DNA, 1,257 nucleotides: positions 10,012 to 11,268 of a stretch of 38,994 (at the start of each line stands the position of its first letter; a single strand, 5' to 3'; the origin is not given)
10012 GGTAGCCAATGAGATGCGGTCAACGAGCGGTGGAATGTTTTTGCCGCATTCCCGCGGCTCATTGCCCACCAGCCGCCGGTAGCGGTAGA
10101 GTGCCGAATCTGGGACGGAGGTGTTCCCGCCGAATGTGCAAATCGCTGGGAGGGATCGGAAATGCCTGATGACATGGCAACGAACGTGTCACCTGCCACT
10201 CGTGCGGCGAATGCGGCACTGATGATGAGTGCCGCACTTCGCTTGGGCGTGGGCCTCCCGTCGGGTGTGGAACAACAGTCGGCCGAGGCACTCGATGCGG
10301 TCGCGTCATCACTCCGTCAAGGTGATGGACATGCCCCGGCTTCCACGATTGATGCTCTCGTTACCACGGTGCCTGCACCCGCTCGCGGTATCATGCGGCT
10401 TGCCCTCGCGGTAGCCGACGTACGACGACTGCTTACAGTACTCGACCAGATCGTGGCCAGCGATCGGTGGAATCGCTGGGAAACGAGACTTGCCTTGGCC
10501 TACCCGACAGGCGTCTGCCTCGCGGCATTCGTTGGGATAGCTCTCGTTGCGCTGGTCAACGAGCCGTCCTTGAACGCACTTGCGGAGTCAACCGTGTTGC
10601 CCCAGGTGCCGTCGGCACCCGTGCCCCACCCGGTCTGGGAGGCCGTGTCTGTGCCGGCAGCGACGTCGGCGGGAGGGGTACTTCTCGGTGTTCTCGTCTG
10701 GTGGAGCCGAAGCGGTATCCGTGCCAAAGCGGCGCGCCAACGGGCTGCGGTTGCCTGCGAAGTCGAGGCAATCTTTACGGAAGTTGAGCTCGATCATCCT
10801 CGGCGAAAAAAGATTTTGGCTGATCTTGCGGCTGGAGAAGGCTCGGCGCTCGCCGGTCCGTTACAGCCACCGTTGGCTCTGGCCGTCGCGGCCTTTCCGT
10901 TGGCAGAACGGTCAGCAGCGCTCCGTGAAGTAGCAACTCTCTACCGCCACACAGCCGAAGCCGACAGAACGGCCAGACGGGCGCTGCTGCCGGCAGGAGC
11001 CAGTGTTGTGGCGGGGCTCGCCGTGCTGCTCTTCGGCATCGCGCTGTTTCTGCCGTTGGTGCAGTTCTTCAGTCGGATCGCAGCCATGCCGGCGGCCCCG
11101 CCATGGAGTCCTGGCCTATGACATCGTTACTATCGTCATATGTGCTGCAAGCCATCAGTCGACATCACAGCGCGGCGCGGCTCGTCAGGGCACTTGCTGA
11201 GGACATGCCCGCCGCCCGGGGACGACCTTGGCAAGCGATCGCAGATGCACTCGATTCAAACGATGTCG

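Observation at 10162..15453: Compact pseudopilus module lacking ATPase, secretin and prepilin peptidase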

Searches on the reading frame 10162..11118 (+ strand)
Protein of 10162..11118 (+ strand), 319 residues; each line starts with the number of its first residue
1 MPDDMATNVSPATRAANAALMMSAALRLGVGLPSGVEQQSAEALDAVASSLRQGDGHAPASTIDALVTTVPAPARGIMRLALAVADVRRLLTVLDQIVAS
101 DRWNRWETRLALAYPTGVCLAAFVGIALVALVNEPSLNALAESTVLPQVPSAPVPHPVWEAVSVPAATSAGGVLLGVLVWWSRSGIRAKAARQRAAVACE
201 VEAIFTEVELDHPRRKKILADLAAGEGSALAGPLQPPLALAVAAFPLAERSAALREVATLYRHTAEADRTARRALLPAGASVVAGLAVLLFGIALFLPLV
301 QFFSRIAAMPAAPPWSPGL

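Call 3: search_protein_families(library=pfam, proteins=[window:10162-11118:+], max_evalue=1)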
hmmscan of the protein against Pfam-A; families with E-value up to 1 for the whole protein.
window:10162-11118:+ (319 aa): 1 family
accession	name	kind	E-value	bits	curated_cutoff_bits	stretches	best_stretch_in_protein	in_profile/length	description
PF00482.28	T2SSF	-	0.0038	17.6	25.2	1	251-298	78-125/125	Type II secretion system (T2SS), protein F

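Call 4: search_protein_families(library=ncbifam, proteins=[window:10162-11118:+], max_evalue=1)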
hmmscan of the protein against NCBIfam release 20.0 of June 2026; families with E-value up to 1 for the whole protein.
window:10162-11118:+ (319 aa): 1 family
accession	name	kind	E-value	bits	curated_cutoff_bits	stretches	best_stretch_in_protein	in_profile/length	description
NF058603.1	SCO2097_fam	equivalog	0.026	14.9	110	1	266-301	33-68/129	SCO2097 family morphological protein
